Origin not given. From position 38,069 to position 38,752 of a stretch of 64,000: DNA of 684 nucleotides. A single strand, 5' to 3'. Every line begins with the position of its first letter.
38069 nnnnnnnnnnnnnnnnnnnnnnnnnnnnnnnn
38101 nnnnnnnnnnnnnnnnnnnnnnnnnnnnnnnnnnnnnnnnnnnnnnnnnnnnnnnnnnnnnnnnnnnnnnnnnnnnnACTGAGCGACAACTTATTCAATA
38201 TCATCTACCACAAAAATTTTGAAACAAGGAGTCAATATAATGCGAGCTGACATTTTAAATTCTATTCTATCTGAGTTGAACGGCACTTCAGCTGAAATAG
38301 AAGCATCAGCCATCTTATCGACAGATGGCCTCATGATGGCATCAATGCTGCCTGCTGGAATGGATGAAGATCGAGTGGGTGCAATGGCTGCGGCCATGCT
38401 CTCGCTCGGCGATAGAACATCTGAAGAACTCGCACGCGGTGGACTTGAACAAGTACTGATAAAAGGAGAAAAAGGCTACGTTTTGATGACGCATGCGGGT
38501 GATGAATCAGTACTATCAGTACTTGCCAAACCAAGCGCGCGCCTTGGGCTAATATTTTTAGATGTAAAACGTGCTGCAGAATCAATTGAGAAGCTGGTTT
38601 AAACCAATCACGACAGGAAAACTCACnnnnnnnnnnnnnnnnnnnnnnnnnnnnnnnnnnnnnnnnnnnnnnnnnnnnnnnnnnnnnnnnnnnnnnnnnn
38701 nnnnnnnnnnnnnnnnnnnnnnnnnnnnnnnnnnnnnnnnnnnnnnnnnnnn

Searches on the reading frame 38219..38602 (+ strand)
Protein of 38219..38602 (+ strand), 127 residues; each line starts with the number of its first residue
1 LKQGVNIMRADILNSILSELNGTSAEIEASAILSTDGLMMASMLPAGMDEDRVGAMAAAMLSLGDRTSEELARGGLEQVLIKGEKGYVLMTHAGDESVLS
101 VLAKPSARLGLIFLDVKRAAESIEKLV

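Call 47: search_protein_families(library=pfam, proteins=[window:38219-38602:+], max_evalue=0.0001)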
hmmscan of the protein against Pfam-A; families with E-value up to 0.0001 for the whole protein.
window:38219-38602:+ (127 aa): 1 family
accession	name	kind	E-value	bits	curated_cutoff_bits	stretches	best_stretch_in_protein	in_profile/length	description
PF03259.23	Robl_LC7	-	2.3e-17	62.9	23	1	23-103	11-91/91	Roadblock/LC7 domain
